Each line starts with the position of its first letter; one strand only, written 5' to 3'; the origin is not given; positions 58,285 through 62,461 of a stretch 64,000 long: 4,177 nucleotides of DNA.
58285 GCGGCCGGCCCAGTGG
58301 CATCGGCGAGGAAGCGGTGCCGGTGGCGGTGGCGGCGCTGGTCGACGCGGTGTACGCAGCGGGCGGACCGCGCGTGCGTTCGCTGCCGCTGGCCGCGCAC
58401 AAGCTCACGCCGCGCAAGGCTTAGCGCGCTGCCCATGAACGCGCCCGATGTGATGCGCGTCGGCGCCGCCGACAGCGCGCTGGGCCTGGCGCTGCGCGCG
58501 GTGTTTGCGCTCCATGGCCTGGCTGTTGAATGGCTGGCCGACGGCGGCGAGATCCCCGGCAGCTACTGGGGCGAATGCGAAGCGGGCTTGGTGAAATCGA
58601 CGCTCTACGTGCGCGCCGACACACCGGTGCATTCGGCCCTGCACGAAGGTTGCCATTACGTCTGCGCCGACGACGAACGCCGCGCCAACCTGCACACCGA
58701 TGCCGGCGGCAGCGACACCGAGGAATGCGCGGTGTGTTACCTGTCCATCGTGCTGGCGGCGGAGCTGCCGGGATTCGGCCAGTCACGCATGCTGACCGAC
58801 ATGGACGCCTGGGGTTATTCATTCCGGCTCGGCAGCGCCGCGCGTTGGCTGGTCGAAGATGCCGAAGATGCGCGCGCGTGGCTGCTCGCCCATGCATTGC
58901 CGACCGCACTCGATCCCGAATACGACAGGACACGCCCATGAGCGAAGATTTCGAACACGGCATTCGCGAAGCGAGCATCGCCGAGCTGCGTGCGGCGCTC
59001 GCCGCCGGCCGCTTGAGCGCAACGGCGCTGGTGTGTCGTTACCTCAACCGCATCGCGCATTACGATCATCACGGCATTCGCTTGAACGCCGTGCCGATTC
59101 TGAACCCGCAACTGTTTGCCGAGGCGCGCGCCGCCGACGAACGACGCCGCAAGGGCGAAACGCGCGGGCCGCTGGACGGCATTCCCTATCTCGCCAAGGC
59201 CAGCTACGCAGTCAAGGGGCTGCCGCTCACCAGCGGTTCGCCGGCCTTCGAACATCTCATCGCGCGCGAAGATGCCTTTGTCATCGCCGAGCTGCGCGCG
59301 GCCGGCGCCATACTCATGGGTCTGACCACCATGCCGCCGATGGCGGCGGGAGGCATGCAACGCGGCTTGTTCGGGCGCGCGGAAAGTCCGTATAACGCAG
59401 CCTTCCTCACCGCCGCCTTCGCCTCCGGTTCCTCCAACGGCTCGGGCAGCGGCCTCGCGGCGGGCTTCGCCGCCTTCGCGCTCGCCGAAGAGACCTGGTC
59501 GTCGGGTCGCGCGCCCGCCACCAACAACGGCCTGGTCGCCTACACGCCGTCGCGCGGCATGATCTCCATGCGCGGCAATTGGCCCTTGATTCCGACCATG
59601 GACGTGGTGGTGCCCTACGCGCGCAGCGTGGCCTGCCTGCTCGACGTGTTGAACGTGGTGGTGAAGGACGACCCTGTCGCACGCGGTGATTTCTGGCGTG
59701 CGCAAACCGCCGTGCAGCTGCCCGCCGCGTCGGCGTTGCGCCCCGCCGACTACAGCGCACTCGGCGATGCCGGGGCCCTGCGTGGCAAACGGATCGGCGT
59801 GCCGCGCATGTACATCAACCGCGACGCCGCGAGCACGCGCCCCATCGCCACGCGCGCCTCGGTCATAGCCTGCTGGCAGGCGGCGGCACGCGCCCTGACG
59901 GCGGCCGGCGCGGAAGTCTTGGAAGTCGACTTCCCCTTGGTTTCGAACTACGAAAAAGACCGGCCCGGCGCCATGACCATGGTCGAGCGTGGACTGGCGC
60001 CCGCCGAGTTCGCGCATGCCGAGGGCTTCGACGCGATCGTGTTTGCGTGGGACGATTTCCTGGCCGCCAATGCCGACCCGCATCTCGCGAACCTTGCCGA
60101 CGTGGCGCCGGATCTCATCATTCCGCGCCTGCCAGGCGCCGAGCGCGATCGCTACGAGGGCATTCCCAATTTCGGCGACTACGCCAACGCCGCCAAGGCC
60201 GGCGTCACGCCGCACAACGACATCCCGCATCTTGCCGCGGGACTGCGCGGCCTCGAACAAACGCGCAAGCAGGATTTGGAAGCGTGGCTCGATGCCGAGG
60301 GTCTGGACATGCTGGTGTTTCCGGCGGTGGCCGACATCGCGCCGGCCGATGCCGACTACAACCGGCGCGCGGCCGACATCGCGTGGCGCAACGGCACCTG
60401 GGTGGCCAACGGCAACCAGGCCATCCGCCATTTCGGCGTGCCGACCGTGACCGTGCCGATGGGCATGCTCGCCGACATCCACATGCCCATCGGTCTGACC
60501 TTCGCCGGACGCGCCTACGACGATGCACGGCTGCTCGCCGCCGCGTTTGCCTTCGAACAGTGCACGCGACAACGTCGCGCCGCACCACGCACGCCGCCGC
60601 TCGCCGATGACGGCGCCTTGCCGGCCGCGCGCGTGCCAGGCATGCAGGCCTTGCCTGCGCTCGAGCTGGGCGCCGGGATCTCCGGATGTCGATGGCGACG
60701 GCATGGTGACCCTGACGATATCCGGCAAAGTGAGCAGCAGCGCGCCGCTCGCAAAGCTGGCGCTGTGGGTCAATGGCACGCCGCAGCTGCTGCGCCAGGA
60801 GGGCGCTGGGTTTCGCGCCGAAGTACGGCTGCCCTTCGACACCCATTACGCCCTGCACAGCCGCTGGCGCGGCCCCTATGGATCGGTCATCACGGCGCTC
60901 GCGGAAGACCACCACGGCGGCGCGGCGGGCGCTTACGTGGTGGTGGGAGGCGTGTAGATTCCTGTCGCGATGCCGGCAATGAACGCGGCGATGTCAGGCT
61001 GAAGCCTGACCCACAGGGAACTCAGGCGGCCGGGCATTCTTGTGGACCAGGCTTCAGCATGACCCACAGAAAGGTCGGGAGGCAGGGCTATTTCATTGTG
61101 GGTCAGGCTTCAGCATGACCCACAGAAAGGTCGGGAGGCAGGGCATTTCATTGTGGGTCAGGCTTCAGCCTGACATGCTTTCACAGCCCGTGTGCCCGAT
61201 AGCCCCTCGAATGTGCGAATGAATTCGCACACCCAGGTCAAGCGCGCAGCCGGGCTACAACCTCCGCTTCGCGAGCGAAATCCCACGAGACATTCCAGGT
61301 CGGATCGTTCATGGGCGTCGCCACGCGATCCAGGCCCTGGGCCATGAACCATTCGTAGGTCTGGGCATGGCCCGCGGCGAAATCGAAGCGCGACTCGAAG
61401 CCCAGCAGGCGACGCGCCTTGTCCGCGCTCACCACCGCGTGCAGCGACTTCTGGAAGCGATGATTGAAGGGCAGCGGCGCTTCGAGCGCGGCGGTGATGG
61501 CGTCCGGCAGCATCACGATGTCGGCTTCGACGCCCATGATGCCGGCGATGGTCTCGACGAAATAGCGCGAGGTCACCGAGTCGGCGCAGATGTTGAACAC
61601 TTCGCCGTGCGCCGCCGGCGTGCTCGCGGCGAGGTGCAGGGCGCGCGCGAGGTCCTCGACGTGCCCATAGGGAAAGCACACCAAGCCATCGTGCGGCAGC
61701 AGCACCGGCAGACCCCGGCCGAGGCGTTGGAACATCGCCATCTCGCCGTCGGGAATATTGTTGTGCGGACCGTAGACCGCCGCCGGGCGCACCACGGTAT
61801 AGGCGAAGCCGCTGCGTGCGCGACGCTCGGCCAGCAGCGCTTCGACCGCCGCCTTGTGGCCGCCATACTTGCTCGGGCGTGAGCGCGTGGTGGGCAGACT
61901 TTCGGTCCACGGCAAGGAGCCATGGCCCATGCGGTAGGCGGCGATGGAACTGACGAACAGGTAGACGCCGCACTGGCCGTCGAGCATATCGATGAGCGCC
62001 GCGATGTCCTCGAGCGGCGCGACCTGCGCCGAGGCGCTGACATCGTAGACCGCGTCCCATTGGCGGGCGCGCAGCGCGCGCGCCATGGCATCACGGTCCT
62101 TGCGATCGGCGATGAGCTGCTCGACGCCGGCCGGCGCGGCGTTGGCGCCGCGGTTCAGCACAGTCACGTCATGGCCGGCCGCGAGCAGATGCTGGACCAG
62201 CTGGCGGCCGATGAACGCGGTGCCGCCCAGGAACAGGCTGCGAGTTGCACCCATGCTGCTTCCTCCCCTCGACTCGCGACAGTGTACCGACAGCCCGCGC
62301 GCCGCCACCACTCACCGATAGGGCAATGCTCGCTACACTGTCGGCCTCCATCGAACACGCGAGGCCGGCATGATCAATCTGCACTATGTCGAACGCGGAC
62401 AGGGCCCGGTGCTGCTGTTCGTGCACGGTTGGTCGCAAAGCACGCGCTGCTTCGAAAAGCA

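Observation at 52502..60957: Compact, translationally coupled cluster combining a NicX-like ring-cleavage dioxygenase, an IorAB-like Mo-hydroxylase, an HExxH protein and an amidase (candidate new N-heterocycle pathway)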

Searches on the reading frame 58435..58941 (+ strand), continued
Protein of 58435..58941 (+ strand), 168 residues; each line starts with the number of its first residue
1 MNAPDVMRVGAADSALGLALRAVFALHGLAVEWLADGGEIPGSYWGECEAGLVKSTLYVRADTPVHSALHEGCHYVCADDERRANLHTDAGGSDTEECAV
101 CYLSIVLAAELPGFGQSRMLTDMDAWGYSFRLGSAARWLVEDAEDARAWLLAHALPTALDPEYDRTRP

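Call 59: fold_search(model_id=the predicted structure, library=pdb)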
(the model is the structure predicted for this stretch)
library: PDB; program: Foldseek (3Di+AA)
matches with E <= 10: 101; with E <= 0.001: 0
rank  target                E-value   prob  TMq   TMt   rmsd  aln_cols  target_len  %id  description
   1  5tvg_H                1.3e+00  0.03  0.19  0.09  15.7       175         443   15  Crystal structure of an alpha,alpha-trehalose-phosphate synthase (UDP-forming) from Burkholderia vietnamiensis (released 2016-11-16)
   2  5tvg_A                1.4e+00  0.02  0.18  0.09  15.5       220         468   11  Crystal structure of an alpha,alpha-trehalose-phosphate synthase (UDP-forming) from Burkholderia vietnamiensis (released 2016-11-16)
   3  7abr_C                1.8e+00  0.04  0.18  0.08  13.3       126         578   11  Cryo-EM structure of B. subtilis ClpC (DWB mutant) hexamer bound to a substrate polypeptide (released 2021-10-06)
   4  5tvg_D                2.0e+00  0.03  0.21  0.10  15.2       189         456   15  Crystal structure of an alpha,alpha-trehalose-phosphate synthase (UDP-forming) from Burkholderia vietnamiensis (released 2016-11-16)
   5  3p1j_D                2.0e+00  0.02  0.12  0.11  18.6       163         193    8  Crystal structure of human GTPase IMAP family member 2 in the nucleotide-free state (released 2010-10-13)
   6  8oj8_A                2.6e+00  0.03  0.17  0.07  11.0       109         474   14  60S ribosomal subunit bound to the E3-UFM1 complex - state 1 (native) (released 2024-02-21)
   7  7cox_A                3.3e+00  0.02  0.15  0.09  14.5       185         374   14  Crystal structure of Neisseria meningitidis EarP R268A mutant (released 2021-08-11)
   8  5tvg_B                3.3e+00  0.02  0.17  0.09  15.5       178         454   16  Crystal structure of an alpha,alpha-trehalose-phosphate synthase (UDP-forming) from Burkholderia vietnamiensis (released 2016-11-16)
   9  7ztb_A                3.7e+00  0.03  0.22  0.14  13.4       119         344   10  Structure of the Salmonella tRNA pyrophosphokinase CapRel (released 2022-11-23)
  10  6oni_B                3.7e+00  0.02  0.18  0.13  15.6       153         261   10  Crystal structure of PPARgamma ligand binding domain in complex with N-CoR peptide and inverse agonist T0070907 (released 2020-03-04)
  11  5uof_B                3.7e+00  0.02  0.17  0.09  15.5       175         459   15  Crystal structure of alpha,alpha-trehalose 6-phosphate sythase from Burkholderia multivorans (released 2017-02-15)
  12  8ohd_A                3.9e+00  0.03  0.18  0.06  11.3       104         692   12  60S ribosomal subunit bound to the E3-UFM1 complex - state 3 (native) (released 2024-02-21)
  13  5dcq_C                3.9e+00  0.03  0.18  0.19  11.5       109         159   11  Crystal structure of bacterial adhesin, FNE from Streptococcus equi spp. equi. (released 2016-06-29)
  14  7b2p_B                3.9e+00  0.01  0.17  0.07  12.7       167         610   14  Cryo-EM structure of complement C4b in complex with nanobody B5 (released 2022-03-02)
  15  4fex_C                4.1e+00  0.05  0.21  0.15   8.1       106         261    8  Crystal structure of the aminoglycoside phosphotransferase APH(3')-Ia, with substrate kanamycin and small molecule inh (released 2012-06-20)
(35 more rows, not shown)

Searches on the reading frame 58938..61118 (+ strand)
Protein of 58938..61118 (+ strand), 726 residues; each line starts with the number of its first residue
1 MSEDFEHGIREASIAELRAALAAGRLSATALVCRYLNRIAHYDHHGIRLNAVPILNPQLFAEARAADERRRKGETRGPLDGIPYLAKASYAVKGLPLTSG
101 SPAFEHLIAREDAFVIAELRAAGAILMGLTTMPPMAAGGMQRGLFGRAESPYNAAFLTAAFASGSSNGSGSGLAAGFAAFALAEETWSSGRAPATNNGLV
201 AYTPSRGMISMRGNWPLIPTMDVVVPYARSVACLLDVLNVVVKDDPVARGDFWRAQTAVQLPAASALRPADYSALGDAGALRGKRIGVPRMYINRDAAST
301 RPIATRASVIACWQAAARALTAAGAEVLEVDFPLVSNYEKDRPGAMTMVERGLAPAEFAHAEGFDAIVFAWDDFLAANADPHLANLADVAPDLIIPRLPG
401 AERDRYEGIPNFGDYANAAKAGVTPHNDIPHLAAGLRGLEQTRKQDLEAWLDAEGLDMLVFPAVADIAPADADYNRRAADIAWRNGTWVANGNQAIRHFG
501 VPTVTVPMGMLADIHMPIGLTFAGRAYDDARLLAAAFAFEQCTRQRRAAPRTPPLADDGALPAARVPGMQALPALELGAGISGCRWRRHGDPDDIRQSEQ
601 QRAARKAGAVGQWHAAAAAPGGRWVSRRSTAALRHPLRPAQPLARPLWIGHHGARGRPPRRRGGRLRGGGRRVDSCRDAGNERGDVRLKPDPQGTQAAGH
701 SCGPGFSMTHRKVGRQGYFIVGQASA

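Call 5: search_protein_families(library=pfam, proteins=[window:58938-61118:+], max_evalue=0.01)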
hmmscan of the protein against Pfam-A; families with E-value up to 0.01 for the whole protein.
window:58938-61118:+ (726 aa): 1 family
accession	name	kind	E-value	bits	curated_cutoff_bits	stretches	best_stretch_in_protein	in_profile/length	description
PF01425.27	Amidase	-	7.3e-49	167.5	27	2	31-339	2-284/445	Amidase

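Call 6: search_protein_families(library=ncbifam, proteins=[window:58938-61118:+], max_evalue=0.01)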
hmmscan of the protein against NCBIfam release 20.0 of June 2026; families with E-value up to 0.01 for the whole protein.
window:58938-61118:+ (726 aa): 26 families (the best 25 are shown)
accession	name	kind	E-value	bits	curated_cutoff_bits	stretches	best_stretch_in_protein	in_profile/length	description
NF005127.0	PRK06565.1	equivalog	5.1e-256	850.6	575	1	9-556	6-569/570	amidase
NF006006.0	PRK08137.1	equivalog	1.3e-58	199.1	534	1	7-548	29-516/529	amidase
NF005300.0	PRK06828.1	subfamily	5.2e-55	186.8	494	2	10-295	11-296/491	amidase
NF005688.0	PRK07488.1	equivalog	1.8e-49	168.9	532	1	9-547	8-470/474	indoleacetamide hydrolase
NF005219.0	PRK06707.1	equivalog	1.7e-44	152.2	498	2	9-246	68-308/536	amidase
NF005460.0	PRK07056.1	subfamily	3.2e-42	145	447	2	12-247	8-244/457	amidase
NF004816.0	PRK06170.1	equivalog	2.9e-40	138.4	503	1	12-272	12-269/493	amidase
NF006631.0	PRK09201.1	equivalog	1.9e-37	129.1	461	1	10-249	5-240/466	AtzE family amidohydrolase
NF006043.0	PRK08186.1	subfamily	8.1e-37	126.9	487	1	11-333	6-294/600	allophanate hydrolase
NF004766.0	PRK06102.1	equivalog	9.5e-37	127.1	559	2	10-235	6-228/455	amidase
NF008874.0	PRK11910.1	equivalog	1.7e-36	125.9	680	1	3-240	156-393/615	amidase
TIGR02713.1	allophanate_hyd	equivalog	3e-34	118.5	511.05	1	60-332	14-258/563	allophanate hydrolase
TIGR02715.1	amido_AtzE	subfamily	3.4e-34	118.6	425.75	1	14-247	2-231/452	AtzE family amidohydrolase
NF005686.0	PRK07486.1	subfamily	9e-34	117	465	2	9-250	11-252/486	amidase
NF005450.0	PRK07042.1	equivalog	3.5e-33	114.8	458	2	11-331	6-295/464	amidase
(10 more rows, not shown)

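Call 26: search_solved_structures(query=window:58938-60683:+, max_evalue=1e-10)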
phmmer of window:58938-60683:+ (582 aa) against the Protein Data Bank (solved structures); distinct sequences matched with E-value up to 1e-10: 35.
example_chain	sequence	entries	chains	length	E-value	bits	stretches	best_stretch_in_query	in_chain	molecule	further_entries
6te4_A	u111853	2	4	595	8.5e-202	674.9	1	9-557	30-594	Tse8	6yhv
5ac3_A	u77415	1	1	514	2.9e-41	144.9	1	10-295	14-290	PEPTIDE AMIDASE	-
1m21_A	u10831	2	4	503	1e-40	143.1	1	10-292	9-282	Peptide Amidase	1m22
5ewq_A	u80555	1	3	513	2e-31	112.5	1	9-243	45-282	Amidase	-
4gyr_A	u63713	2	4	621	1.1e-25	93.5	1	17-233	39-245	Allophanate hydrolase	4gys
8xac_A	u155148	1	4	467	2.1e-25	92.6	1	12-246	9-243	Amidase family protein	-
8es6_A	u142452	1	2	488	2.5e-23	85.7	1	14-217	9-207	Colibactin biosynthesis amidase ClbL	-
4cp8_A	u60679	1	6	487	1.2e-22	83.5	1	13-243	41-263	ALLOPHANATE HYDROLASE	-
9je9_A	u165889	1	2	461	1.4e-22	83.2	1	20-269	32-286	Amidase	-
6c62_A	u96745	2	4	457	1.6e-22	83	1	17-250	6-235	Biuret hydrolase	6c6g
5h6s_A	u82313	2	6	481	3.1e-22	82.1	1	13-209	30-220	Amidase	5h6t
2dc0_A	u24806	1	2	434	2.4e-21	79.2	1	15-232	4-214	probable amidase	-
3kfu_E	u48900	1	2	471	2.8e-21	79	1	16-248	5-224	Glutamyl-tRNA(Gln) amidotransferase subunit A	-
4wj3_A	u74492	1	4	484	6.1e-21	77.8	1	11-297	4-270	Glutamyl-tRNA(Gln) amidotransferase subunit A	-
4iss_A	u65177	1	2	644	9.7e-20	73.9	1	74-234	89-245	Allophanate Hydrolase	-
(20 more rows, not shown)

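Call 50: search_solved_structures(query=window:58938-60683:+, max_evalue=1e-100, show_alignments=1)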
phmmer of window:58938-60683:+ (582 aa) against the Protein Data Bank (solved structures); distinct sequences matched with E-value up to 1e-100: 1.
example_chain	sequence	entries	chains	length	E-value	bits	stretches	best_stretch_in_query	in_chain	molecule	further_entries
6te4_A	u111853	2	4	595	8.5e-202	674.9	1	9-557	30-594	Tse8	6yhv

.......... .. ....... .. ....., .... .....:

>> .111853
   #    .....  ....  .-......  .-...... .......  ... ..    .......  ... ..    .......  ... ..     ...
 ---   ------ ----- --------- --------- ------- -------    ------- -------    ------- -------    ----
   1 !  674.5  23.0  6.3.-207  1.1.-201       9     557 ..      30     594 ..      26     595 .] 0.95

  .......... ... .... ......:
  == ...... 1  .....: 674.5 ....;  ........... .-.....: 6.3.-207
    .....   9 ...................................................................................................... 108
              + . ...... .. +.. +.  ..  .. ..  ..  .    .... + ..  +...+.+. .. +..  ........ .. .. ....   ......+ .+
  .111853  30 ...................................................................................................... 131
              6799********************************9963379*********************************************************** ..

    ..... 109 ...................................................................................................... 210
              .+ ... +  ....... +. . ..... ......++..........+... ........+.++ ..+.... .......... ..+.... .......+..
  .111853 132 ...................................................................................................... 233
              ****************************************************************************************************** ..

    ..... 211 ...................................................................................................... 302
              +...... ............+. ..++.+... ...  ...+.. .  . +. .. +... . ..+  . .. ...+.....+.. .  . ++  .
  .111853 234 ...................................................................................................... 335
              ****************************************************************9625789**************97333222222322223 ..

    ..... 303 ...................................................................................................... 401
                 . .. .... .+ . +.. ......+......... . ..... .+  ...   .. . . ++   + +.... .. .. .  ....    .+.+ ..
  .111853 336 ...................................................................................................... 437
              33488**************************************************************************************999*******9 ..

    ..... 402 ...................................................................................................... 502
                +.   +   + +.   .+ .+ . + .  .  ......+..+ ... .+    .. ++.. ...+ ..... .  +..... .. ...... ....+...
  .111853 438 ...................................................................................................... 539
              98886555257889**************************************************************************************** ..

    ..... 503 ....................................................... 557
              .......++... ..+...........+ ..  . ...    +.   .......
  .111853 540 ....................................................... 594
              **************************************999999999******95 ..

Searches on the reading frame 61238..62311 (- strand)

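Call 5: search_protein_families(library=pfam, proteins=[window:61238-62311:-], max_evalue=0.01)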
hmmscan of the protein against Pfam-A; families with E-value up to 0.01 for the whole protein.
window:61238-62311:- (357 aa): 8 families
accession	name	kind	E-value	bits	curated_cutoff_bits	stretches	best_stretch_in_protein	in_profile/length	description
PF01370.27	Epimerase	-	7.9e-29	101.2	20.9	1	28-242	4-240/240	NAD dependent epimerase/dehydratase family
PF13460.12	NAD_binding_10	-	1.4e-10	41.8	27.2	1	29-179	1-146/184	NAD(P)H-binding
PF16363.11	GDP_Man_Dehyd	-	3.4e-06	27.2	27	0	28-97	3-88/332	GDP-mannose 4,6 dehydratase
PF07993.18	NAD_binding_4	-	3e-05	23.8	20.1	0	139-204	167-229/258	Male sterility protein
PF04321.23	RmlD_sub_bind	-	3.1e-05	23.7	27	0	26-102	4-69/287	RmlD substrate binding domain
PF05368.20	NmrA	-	0.00073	19.6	27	1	26-98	6-85/298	NmrA-like family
PF00106.31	adh_short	-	0.0011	18.9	26.6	0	28-69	6-47/195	short chain dehydrogenase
PF01073.25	3Beta_HSD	-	0.0045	16.5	22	0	28-52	3-29/280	3-beta hydroxysteroid dehydrogenase/isomerase family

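Call 6: search_protein_families(library=ncbifam, proteins=[window:61238-62311:-], max_evalue=0.01)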
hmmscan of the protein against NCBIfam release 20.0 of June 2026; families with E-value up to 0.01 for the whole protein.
window:61238-62311:- (357 aa): 19 families
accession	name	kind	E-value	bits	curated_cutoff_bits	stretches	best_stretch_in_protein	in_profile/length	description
TIGR03466.1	HpnA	hypoth_equivalog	1.1e-11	44.3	367.65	1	24-308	2-308/327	hopanoid-associated sugar epimerase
NF058621.1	DiazavRedAvaA7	equivalog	8.5e-11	42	400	1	24-307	2-292/304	3-diazoavenalumate denitrifying reductase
TIGR01179.1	galE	equivalog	9.6e-11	41.1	262.3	1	26-186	3-183/332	UDP-glucose 4-epimerase GalE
TIGR01181.1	dTDP_gluc_dehyt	equivalog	1.2e-09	37.8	365.1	1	26-324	3-313/321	dTDP-glucose 4,6-dehydratase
TIGR01777.1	yfcH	hypoth_equivalog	7.4e-09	35.6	207.35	1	28-72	4-48/292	TIGR01777 family oxidoreductase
NF007582.0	PRK10217.1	equivalog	5.5e-08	32.3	698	1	137-325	150-334/355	dTDP-glucose 4,6-dehydratase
NF042422.1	oxyalk_red_OleD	equivalog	8.8e-08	31.9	580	1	26-96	4-74/329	2-alkyl-3-oxoalkanoate reductase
NF007490.0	PRK10084.1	subfamily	4.9e-06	25.8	649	1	144-325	162-337/361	dTDP-glucose 4,6-dehydratase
TIGR01746.1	Thioester-redct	subfamily_domain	8.4e-06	25.3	213.35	1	117-278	131-298/371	thioester reductase domain-containing protein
NF007956.0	PRK10675.1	subfamily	5.1e-05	22.6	394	0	109-191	111-189/338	UDP-glucose 4-epimerase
NF042423.1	oxyalk_red_Shew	equivalog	6.1e-05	22.2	580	1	24-98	10-84/331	2-alkyl-3-oxoalkanoate reductase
NF009466.0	PRK12826.1-2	subfamily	9e-05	22.1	222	0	23-69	4-51/248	3-oxoacyl-ACP reductase FabG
NF005539.0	PRK07201.1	equivalog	0.00014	20.8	549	0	27-57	5-37/657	SDR family oxidoreductase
TIGR04180.1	EDH_00030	hypoth_equivalog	0.00046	19.4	475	0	147-267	143-264/297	NAD-dependent 4,6-dehydratase LegB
TIGR01214.1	rmlD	equivalog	0.0006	19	224.05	0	26-262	3-229/285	dTDP-4-dehydrorhamnose reductase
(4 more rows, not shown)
